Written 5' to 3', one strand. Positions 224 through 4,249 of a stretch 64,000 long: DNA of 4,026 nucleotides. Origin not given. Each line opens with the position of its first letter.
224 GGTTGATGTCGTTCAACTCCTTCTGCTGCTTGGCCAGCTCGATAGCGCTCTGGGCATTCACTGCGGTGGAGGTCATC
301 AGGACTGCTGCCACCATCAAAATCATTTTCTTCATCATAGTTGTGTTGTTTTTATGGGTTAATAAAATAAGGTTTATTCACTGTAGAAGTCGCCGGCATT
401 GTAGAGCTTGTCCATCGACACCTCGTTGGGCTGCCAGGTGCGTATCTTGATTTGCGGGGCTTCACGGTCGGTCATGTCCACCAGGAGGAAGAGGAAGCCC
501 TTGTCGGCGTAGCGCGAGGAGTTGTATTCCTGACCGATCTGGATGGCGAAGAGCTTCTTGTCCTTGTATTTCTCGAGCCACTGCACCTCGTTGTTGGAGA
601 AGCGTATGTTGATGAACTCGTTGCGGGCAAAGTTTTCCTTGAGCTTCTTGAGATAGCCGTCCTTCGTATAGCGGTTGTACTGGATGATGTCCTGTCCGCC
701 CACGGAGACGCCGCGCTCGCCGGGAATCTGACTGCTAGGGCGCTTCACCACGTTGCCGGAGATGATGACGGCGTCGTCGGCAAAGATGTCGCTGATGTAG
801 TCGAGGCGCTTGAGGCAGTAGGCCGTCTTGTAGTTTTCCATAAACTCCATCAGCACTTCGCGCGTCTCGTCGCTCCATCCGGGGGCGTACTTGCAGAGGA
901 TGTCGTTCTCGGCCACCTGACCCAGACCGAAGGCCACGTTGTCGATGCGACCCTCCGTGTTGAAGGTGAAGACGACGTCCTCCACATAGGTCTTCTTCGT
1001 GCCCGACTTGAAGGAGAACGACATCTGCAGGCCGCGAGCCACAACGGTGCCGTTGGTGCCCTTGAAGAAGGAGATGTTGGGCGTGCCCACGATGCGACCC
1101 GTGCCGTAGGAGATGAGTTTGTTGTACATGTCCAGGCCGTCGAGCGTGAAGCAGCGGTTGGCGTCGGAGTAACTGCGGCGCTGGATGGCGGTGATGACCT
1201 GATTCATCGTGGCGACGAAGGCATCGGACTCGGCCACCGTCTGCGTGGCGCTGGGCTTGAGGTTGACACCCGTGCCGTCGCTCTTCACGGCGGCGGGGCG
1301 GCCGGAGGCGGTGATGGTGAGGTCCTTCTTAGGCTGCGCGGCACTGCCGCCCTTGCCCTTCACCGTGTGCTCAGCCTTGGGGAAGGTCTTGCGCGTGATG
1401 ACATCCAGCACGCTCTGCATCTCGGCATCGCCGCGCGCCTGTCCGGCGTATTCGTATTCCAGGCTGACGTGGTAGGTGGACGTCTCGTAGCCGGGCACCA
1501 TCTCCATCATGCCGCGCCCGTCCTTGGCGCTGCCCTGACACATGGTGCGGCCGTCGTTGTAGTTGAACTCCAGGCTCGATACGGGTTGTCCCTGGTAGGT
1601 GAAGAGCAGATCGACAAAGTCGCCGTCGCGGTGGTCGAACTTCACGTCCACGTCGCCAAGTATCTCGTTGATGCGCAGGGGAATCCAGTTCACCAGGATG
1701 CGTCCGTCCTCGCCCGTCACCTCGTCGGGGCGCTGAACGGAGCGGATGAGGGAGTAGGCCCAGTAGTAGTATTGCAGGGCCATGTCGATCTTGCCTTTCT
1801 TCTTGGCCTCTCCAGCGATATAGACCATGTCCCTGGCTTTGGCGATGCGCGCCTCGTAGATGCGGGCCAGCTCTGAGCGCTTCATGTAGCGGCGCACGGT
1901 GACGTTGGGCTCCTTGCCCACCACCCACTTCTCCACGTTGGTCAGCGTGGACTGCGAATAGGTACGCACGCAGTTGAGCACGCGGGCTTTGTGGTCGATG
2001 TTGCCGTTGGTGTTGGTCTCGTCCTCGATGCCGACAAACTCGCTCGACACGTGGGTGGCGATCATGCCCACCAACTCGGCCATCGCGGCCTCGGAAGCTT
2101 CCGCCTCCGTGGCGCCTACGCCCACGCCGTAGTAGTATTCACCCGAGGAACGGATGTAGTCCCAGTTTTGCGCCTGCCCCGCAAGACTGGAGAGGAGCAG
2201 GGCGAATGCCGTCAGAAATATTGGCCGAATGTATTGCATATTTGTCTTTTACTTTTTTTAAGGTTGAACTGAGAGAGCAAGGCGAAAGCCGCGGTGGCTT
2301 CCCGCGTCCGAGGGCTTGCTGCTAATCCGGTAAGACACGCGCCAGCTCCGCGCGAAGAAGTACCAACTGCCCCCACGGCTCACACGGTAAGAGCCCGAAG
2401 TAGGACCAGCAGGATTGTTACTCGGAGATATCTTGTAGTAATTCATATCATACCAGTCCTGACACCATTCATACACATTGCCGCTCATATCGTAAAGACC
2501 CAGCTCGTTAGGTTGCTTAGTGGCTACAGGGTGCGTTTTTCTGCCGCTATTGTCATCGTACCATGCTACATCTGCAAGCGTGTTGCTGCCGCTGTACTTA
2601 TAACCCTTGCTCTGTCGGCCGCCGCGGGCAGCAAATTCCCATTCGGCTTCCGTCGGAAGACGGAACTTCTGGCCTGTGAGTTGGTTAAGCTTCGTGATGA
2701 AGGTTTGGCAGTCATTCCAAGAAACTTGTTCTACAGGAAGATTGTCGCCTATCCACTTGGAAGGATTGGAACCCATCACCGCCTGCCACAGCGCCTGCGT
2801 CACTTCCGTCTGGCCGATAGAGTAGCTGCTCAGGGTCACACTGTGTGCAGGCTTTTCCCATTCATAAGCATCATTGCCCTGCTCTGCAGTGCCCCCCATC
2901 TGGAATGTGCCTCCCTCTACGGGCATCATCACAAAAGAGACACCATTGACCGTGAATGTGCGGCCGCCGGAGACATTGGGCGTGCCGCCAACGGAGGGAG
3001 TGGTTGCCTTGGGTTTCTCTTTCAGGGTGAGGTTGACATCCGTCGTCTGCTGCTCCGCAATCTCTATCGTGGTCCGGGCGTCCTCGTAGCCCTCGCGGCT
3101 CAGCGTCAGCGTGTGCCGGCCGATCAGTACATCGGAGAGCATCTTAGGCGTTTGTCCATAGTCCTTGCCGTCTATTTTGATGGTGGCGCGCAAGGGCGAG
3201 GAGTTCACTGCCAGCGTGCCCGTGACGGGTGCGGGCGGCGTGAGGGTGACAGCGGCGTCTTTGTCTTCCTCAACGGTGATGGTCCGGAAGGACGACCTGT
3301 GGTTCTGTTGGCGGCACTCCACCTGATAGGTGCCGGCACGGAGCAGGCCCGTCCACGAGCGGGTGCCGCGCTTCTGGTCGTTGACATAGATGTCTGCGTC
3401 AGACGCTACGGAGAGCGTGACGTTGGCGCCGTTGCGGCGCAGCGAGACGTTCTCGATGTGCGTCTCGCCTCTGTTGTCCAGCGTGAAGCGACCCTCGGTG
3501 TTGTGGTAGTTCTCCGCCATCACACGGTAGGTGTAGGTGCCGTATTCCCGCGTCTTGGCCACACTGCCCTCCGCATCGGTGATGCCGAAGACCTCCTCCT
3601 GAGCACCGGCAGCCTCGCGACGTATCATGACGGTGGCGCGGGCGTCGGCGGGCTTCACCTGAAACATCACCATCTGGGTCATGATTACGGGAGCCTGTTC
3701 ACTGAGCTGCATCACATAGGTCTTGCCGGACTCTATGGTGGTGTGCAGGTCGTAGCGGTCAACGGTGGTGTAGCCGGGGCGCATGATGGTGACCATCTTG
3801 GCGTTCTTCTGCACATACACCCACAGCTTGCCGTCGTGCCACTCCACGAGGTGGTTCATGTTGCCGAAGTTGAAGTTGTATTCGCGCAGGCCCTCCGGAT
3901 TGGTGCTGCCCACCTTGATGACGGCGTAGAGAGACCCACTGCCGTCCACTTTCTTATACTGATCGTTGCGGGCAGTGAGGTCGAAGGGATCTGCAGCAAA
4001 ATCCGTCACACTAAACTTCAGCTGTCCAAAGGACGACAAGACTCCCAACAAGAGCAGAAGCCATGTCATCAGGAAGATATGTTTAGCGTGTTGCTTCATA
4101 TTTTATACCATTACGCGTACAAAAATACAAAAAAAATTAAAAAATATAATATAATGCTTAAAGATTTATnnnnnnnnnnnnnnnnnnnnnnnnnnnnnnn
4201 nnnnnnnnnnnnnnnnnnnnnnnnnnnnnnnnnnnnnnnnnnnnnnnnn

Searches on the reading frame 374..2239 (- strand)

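Call 35: search_protein_families(library=pfam, proteins=[window:374-2239:-], max_evalue=0.001)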
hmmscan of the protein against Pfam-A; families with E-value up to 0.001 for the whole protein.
window:374-2239:- (621 aa): 1 family
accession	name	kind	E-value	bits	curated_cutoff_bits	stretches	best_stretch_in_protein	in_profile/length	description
PF24125.1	Cds6_C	-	0.00069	20.3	27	0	520-591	31-102/111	Cds6 C-terminal NTF2-like domain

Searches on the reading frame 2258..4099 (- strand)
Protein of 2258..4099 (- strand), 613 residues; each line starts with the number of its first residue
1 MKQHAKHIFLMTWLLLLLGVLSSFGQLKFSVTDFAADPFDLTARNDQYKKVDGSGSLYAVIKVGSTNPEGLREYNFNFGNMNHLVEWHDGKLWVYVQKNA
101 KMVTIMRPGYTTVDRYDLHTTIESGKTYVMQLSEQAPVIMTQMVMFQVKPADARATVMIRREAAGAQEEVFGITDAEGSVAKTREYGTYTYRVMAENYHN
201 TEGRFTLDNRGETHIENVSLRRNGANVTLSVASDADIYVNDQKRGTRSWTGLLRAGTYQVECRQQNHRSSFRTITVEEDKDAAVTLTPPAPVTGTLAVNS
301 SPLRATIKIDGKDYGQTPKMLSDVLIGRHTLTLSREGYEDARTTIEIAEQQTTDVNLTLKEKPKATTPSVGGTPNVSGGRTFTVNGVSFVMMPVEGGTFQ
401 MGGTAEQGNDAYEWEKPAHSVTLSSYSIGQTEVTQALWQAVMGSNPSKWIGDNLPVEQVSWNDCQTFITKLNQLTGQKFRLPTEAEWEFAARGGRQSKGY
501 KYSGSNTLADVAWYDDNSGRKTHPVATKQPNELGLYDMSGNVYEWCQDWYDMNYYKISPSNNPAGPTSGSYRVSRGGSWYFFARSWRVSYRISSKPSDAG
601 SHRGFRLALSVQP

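Call 7: search_protein_families(library=pfam, proteins=[window:2258-4099:-], max_evalue=0.01)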
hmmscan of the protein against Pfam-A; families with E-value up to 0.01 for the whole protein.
window:2258-4099:- (613 aa): 5 families
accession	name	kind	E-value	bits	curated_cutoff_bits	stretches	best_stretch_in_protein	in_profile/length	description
PF03781.23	FGE-sulfatase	-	2.1e-48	165.6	23.3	1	391-608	5-254/255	Sulfatase-modifying factor enzyme 1-like domain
PF08308.17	PEGA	-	7.6e-27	93.5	20.8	2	294-362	2-70/71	PEGA domain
PF13620.12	CarboxypepD_reg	-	6.3e-11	42.9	32.3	1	322-360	43-82/82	Carboxypeptidase regulatory-like domain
PF13715.12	CarbopepD_reg_2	-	5.5e-05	23.6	32.2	1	326-362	43-79/88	CarboxypepD_reg-like domain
PF22820.2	TcaA_3rd_4th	-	0.0013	19.1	27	0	224-247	2-26/73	TcaA protein 3rd/4th domain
